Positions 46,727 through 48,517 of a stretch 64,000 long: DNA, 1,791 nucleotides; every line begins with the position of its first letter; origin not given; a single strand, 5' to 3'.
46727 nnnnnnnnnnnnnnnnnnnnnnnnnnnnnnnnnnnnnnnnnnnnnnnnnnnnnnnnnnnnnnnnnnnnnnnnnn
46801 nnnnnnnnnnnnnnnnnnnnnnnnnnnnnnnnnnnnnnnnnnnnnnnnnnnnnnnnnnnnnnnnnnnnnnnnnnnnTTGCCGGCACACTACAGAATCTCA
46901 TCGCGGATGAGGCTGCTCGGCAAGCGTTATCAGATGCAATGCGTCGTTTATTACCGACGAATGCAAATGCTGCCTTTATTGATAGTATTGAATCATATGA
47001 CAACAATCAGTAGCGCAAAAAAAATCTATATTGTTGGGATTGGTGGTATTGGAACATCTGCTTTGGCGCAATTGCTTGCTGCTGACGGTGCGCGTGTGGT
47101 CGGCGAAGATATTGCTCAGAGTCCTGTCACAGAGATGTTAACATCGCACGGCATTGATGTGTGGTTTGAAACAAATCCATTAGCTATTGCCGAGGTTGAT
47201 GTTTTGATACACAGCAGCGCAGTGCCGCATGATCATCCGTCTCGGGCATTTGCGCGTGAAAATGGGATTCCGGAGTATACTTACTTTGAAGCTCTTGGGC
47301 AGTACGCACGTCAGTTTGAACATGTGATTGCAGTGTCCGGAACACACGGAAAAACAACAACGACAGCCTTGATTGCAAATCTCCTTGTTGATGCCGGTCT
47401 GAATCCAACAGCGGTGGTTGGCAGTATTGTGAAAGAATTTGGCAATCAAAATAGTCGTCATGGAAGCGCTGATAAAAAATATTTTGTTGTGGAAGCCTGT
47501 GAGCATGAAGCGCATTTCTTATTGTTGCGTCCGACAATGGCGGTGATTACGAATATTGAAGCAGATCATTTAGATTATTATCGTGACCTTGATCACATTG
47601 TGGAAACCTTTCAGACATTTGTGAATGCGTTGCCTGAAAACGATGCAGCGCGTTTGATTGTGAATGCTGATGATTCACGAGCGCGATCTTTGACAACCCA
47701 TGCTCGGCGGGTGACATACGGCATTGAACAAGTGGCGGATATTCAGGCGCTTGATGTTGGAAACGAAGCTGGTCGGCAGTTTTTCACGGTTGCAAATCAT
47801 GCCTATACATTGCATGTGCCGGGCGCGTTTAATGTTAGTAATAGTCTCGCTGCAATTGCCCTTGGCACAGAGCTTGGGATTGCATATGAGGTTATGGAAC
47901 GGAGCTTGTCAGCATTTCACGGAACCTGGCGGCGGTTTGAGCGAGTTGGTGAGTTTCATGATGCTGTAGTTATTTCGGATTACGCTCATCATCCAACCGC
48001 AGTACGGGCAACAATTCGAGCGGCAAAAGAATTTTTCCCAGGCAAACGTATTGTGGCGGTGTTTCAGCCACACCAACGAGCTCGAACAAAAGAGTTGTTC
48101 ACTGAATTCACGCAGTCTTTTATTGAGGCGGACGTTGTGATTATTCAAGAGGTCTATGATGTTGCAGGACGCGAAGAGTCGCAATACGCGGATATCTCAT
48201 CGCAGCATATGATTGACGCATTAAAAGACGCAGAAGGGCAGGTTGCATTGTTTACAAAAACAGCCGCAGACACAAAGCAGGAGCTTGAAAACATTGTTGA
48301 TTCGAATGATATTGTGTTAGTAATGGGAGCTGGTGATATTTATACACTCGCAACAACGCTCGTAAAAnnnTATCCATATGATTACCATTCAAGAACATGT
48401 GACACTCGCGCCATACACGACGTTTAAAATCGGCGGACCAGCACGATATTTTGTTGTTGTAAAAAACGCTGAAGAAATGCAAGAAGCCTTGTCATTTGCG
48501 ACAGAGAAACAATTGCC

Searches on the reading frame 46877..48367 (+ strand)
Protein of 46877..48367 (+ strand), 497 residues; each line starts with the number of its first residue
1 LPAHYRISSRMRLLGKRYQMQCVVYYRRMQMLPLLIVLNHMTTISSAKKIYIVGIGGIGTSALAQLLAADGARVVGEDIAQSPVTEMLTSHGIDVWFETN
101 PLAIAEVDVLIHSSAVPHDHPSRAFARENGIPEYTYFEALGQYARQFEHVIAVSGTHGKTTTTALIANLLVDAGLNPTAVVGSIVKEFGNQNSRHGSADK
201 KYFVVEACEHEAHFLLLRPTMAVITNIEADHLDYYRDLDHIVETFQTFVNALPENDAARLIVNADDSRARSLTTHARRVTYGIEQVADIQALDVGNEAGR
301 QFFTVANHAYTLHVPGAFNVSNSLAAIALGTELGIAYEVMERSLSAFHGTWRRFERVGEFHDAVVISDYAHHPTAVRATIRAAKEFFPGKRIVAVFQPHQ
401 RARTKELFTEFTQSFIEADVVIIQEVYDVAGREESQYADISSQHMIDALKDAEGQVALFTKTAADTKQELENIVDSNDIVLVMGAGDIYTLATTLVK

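Call 15: search_protein_families(library=pfam, proteins=[window:46877-48367:+], max_evalue=0.001)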
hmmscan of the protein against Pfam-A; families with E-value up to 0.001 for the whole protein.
window:46877-48367:+ (497 aa): 3 families
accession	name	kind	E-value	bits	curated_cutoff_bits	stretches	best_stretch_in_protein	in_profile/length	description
PF08245.18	Mur_ligase_M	-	1.1e-31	110.8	24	1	153-329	1-199/200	Mur ligase middle domain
PF02875.26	Mur_ligase_C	-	2.2e-20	74.2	28.4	1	352-486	1-127/127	Mur ligase, glutamate ligase domain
PF01225.30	Mur_ligase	-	8.7e-17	61.7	21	1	49-147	1-94/95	Mur ligase family, catalytic domain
